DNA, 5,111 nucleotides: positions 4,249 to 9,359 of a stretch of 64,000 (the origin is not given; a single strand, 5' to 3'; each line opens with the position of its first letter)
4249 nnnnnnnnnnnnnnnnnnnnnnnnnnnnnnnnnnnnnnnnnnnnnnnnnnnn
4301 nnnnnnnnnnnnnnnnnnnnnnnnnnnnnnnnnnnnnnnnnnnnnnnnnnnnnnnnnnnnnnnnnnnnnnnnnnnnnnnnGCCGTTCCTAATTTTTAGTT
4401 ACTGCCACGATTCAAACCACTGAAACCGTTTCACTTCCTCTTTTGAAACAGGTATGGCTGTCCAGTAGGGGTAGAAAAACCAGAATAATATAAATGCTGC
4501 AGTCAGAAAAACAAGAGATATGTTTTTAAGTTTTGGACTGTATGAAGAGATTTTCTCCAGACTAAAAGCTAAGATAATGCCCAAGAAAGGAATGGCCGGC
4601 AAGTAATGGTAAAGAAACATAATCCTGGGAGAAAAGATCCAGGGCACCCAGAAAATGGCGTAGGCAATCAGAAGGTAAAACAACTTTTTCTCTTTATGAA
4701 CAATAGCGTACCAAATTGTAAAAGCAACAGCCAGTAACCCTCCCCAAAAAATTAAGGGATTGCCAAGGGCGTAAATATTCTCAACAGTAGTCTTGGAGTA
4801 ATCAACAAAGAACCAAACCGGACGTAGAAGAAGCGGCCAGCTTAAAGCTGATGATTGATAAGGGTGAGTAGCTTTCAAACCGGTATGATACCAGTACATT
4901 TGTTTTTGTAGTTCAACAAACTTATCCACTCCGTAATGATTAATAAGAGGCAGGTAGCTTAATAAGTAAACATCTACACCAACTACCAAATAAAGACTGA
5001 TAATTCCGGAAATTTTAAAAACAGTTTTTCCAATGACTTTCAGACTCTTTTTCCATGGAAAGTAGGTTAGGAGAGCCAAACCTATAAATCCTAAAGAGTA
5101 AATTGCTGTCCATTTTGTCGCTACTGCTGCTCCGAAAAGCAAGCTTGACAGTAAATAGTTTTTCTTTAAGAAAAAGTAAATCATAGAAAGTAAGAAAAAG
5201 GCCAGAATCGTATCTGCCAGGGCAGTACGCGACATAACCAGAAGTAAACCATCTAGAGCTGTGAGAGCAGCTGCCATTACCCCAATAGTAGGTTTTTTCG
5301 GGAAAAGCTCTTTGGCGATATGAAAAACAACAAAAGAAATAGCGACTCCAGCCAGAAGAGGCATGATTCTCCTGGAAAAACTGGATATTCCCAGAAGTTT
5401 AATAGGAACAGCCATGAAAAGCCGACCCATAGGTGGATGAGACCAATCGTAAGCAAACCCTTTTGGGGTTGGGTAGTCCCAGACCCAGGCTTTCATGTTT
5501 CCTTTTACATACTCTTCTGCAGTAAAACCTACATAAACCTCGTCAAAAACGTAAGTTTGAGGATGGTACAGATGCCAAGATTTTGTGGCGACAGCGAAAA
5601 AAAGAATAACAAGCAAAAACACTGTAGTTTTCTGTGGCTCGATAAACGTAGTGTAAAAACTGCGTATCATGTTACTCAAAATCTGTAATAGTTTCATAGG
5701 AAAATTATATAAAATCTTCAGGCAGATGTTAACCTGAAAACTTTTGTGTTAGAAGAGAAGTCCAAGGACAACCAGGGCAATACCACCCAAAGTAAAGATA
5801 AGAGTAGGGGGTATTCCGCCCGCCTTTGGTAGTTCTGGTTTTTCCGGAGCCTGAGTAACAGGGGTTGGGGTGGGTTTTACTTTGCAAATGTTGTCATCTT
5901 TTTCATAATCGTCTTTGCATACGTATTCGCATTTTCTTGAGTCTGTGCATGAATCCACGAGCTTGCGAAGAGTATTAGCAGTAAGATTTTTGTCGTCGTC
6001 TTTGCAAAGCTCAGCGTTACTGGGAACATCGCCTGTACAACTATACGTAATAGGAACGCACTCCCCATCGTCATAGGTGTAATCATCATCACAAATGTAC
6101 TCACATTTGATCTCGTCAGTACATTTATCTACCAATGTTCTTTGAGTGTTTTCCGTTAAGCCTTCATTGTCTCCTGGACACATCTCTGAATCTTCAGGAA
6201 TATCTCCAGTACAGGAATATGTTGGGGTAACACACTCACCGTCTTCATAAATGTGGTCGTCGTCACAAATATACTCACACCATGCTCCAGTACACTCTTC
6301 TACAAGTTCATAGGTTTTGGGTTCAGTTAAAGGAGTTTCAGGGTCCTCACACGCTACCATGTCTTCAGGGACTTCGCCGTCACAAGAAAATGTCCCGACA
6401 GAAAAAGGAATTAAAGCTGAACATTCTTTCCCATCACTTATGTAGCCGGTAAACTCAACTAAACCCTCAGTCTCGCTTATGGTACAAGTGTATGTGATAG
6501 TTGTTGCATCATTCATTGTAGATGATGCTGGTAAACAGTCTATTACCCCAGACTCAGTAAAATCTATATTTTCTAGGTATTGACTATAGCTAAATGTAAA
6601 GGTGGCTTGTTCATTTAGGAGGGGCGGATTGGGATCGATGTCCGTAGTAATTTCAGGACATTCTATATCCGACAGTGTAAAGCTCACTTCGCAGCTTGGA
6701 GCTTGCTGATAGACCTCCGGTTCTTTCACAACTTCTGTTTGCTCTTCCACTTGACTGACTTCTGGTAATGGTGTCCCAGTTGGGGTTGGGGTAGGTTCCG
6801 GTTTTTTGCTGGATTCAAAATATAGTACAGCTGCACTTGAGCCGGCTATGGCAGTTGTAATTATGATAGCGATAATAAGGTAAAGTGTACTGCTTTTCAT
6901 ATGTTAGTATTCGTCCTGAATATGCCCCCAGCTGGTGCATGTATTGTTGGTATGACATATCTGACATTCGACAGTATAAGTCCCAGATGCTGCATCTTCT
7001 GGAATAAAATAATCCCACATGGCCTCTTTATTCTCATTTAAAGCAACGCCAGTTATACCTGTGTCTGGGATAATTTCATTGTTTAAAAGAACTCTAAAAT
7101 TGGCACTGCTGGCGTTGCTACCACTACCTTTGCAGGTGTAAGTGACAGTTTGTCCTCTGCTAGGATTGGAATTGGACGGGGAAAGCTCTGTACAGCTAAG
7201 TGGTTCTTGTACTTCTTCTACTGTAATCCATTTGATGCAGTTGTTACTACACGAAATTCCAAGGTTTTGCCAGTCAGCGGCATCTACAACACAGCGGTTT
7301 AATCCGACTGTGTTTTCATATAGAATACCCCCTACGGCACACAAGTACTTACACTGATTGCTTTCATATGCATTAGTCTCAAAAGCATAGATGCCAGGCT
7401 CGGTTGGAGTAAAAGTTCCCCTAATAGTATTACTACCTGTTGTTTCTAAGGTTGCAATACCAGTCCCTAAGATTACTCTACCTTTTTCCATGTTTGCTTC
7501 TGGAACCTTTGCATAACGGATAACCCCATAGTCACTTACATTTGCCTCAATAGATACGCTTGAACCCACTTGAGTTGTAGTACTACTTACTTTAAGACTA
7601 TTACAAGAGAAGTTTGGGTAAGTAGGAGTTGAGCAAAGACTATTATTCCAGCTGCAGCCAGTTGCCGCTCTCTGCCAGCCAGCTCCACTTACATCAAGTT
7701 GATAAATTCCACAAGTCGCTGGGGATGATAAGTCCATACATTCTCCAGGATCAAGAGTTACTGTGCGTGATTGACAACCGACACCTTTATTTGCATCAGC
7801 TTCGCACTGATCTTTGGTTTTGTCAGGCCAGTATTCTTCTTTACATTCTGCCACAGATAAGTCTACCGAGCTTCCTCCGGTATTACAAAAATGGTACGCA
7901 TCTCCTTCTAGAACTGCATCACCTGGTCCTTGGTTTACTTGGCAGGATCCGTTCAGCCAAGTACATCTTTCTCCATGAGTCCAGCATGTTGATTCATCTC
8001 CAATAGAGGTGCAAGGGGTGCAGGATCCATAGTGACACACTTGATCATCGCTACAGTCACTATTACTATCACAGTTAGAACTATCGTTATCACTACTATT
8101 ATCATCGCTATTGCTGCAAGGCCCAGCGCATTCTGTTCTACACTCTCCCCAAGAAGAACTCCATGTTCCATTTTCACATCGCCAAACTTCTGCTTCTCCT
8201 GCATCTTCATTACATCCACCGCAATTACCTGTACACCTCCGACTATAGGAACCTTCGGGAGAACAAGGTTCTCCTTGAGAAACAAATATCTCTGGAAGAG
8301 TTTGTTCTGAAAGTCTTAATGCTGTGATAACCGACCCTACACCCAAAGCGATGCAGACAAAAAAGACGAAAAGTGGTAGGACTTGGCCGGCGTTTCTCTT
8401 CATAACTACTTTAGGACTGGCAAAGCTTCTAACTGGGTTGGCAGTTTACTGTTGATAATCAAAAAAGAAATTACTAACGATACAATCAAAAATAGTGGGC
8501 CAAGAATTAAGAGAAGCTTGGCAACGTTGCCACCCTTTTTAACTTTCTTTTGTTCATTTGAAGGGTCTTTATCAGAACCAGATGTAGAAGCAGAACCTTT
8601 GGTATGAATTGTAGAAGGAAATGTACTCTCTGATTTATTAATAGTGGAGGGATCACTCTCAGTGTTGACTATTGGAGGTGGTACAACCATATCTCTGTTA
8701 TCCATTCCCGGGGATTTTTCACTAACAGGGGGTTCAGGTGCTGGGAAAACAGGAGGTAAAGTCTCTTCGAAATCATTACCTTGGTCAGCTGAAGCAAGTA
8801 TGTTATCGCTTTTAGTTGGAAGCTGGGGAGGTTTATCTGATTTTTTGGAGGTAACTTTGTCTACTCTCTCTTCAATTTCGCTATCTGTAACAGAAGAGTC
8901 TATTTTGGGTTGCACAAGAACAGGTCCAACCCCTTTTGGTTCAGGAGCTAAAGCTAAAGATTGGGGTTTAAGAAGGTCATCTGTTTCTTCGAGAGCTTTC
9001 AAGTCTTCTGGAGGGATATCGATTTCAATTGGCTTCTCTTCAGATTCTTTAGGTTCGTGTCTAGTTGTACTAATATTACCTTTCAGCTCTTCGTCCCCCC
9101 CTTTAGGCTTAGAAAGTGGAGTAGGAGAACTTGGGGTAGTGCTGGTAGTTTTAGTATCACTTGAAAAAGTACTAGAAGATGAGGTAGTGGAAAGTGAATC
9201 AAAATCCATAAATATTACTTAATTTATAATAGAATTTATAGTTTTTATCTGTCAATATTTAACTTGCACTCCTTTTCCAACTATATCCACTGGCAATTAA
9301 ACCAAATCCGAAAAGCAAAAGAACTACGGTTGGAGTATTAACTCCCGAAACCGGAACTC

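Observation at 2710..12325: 9.6-kb translationally coupled operon linking PilN/PilO-like proteins, four secreted Cys-/STP-rich surface proteins and two PMT-like GT-C glycosyltransferases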

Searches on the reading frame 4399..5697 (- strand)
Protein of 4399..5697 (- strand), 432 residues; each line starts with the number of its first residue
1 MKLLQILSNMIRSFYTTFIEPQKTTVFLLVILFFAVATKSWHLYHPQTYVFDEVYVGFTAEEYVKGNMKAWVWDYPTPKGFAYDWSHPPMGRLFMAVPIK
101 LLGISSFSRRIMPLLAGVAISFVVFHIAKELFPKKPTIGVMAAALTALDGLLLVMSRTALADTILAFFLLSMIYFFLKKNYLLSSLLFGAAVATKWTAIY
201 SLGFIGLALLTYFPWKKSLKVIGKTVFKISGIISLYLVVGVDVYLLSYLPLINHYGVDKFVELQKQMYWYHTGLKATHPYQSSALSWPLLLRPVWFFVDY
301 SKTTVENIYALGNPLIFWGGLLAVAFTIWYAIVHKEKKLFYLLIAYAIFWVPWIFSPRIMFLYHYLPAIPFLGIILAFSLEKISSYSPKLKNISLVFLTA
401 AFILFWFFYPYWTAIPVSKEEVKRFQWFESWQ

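Call 4: search_protein_families(library=pfam, proteins=[window:4399-5697:-], max_evalue=1)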
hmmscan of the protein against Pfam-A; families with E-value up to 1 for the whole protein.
window:4399-5697:- (432 aa): 3 families
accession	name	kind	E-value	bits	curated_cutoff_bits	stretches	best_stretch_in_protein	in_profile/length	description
PF16192.10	PMT_4TMC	-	4.5e-29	101.8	32.4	1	258-431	3-202/202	C-terminal four TMM region of protein-O-mannosyltransferase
PF13231.12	PMT_2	-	4.2e-11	43.8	26.1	1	86-238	1-154/160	Dolichyl-phosphate-mannose-protein mannosyltransferase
PF02366.24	PMT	-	2.5e-10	40.8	22.7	1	31-245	3-234/245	Dolichyl-phosphate-mannose-protein mannosyltransferase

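Call 5: search_protein_families(library=ncbifam, proteins=[window:4399-5697:-], max_evalue=1)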
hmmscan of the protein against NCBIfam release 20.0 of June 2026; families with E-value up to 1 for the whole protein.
window:4399-5697:- (432 aa): 2 families
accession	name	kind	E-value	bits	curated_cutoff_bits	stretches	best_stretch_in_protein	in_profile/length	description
NF058602.1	PrMnsylTfPmt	equivalog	2.6e-18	66.1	800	2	23-175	33-186/530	protein O-mannosyltransferase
NF046093.1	AZOBR_p60025_fam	subfamily_domain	1.1e-05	24.8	150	1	111-222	115-224/232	AZOBR_p60025 family cell surface glycopolymer formation protein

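Call 57: search_solved_structures(query=window:4399-5697:-, max_evalue=0.01, show_alignments=2)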
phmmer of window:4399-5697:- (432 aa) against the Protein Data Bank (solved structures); distinct sequences matched with E-value up to 0.01: 5.
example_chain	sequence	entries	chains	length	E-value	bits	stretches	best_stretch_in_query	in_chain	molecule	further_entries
6p25_A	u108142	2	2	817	5.5e-14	55.3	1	247-431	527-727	Dolichyl-phosphate-mannose--protein mannosyltransferase 1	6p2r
9i5k_A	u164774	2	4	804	1e-08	37.9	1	259-375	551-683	Dolichyl-phosphate-mannose--protein mannosyltransferase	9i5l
9wno_A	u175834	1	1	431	9e-05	24.9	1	56-281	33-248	GPI mannosyltransferase 1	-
6p25_B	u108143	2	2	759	9.1e-05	24.9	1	340-431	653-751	Dolichyl-phosphate-mannose--protein mannosyltransferase 2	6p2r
9e61_A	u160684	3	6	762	0.0024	20.3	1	256-369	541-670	Dolichyl-phosphate-mannose--protein mannosyltransferase 4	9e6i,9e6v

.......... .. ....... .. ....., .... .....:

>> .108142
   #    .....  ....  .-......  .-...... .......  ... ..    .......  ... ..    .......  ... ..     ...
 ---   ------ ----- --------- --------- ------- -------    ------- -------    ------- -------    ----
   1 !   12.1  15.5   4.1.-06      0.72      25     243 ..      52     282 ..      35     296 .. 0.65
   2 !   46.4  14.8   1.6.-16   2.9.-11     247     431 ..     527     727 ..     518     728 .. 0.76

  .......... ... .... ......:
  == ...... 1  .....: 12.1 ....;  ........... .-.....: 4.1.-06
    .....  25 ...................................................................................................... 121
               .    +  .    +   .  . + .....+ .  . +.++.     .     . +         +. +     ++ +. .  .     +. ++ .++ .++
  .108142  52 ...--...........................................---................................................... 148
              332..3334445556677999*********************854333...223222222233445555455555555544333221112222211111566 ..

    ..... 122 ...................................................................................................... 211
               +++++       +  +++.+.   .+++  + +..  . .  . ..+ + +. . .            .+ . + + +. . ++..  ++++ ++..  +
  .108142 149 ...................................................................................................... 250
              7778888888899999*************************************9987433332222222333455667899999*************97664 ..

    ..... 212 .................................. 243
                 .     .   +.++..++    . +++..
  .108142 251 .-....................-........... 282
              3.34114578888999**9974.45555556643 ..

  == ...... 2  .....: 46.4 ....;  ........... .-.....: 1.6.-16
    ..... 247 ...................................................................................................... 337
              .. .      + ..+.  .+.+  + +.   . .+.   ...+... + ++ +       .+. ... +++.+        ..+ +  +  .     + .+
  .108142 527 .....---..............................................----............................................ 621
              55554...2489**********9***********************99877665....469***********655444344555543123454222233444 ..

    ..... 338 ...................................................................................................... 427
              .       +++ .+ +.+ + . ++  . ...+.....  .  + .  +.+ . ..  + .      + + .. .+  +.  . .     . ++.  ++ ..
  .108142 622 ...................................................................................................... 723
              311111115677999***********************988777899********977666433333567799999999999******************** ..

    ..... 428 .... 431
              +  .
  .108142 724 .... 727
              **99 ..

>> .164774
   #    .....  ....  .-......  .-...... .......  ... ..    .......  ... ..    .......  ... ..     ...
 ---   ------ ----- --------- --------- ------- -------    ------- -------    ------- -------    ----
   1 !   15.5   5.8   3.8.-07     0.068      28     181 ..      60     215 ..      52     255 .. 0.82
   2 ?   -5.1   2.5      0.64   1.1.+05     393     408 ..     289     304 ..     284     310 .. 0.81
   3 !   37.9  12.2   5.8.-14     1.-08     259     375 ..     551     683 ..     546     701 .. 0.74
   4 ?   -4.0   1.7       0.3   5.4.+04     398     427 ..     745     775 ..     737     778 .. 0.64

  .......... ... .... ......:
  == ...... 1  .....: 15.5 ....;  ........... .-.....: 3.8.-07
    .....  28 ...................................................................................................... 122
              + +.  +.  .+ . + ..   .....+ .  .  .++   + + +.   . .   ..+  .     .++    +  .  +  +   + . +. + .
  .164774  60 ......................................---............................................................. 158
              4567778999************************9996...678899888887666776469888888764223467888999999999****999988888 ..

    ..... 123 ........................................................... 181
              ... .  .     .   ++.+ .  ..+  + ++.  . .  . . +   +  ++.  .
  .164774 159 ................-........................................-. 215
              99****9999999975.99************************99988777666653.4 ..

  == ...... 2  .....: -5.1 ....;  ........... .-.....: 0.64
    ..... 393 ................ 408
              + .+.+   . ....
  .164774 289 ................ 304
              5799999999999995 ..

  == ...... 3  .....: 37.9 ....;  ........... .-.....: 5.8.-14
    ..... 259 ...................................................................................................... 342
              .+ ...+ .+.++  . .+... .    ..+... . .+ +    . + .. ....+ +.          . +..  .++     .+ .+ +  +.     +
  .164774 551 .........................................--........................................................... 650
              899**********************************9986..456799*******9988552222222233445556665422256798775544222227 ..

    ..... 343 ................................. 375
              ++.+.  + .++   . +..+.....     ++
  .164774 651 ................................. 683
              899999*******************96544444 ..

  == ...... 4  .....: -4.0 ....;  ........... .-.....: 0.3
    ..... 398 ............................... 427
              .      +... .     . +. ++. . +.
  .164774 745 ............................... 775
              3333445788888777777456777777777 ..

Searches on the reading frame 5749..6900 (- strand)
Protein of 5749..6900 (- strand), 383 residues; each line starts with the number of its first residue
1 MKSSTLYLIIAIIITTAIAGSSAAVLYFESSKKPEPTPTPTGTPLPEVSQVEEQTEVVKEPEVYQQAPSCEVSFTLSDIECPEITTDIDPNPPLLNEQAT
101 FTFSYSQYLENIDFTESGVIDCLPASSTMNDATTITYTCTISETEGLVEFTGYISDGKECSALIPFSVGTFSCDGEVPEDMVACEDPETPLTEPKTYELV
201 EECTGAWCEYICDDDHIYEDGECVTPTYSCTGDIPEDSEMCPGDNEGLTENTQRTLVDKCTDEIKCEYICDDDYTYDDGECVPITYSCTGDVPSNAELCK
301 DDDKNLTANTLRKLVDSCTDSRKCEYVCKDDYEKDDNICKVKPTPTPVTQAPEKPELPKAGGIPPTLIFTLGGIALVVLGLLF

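Call 4: search_protein_families(library=pfam, proteins=[window:5749-6900:-], max_evalue=1)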
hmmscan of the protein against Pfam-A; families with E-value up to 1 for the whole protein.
window:5749-6900:- (383 aa): 2 families
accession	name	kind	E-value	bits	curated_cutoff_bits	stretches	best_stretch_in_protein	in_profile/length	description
PF16328.11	DUF4961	-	0.24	11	27.1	1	110-145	174-209/283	Domain of unknown function (DUF4961)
PF22221.2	NigD_N-like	-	0.49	10.8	24.6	0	274-298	40-64/78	Lipoprotein BF3042 OB domain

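Call 5: search_protein_families(library=ncbifam, proteins=[window:5749-6900:-], max_evalue=1)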
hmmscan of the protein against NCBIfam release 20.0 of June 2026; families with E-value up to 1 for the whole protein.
window:5749-6900:- (383 aa): 2 families
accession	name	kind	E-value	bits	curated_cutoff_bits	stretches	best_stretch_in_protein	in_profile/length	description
NF053819.1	EF0750_LPXTG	subfamily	0.087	13.3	47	0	338-382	50-98/105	EF2685/EF0750 family sortase-dependent surface protein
TIGR03606.1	non_repeat_PQQ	subfamily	0.56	8.9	434.55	1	260-316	317-374/454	glucose/sorbosone family PQQ-dependent dehydrogenase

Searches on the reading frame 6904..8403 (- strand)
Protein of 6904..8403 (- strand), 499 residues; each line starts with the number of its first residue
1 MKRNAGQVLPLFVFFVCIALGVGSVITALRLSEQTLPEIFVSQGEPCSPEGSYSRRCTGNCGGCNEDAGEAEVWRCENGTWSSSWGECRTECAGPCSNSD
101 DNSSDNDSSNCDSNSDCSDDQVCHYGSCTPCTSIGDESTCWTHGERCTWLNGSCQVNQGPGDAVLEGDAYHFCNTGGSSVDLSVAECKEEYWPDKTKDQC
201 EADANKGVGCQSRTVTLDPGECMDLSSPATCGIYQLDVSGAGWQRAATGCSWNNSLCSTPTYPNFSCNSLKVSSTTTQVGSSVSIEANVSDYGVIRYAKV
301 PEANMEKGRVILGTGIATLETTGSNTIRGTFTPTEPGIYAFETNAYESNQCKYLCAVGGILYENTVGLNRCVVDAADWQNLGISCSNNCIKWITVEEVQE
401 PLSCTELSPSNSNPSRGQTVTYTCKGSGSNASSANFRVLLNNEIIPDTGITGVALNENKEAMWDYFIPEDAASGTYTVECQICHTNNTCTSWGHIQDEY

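Call 4: search_protein_families(library=pfam, proteins=[window:6904-8403:-], max_evalue=1)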
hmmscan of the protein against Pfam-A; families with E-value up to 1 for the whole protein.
window:6904-8403:- (499 aa): 4 families
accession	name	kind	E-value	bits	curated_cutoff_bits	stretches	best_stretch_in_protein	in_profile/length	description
PF07705.17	CARDB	-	0.0085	16.7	22.7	1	405-482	8-83/101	CARDB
PF12219.14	End_tail_spike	-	0.12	12.9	25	1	265-325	41-103/160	Catalytic domain of bacteriophage endosialidase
PF16640.11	Big_3_5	-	0.16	13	35.5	0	408-479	2-66/88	Bacterial Ig-like domain (group 3)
PF07495.19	Y_Y_Y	-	0.22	11.9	26.6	0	322-344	24-45/65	Y_Y_Y domain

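Call 5: search_protein_families(library=ncbifam, proteins=[window:6904-8403:-], max_evalue=1)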
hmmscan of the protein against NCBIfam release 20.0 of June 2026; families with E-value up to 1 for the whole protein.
window:6904-8403:- (499 aa): 0 families

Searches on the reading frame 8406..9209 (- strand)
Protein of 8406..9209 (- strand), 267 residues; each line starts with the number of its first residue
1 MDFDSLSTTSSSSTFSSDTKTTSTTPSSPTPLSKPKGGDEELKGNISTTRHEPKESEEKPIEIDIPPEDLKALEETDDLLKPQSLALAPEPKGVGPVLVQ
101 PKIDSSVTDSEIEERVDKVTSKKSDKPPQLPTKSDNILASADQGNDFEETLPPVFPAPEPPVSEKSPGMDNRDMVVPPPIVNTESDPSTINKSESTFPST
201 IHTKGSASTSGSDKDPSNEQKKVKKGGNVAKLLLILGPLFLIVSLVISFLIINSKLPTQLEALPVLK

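Call 4: search_protein_families(library=pfam, proteins=[window:8406-9209:-], max_evalue=1)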
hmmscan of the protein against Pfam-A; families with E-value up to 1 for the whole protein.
window:8406-9209:- (267 aa): 1 family
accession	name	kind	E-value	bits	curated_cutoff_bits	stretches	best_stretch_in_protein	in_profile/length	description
PF13038.11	DUF3899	-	0.12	13.3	23.4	1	212-249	49-88/88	Domain of unknown function (DUF3899)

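Call 5: search_protein_families(library=ncbifam, proteins=[window:8406-9209:-], max_evalue=1)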
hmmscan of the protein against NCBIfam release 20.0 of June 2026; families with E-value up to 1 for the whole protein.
window:8406-9209:- (267 aa): 0 families
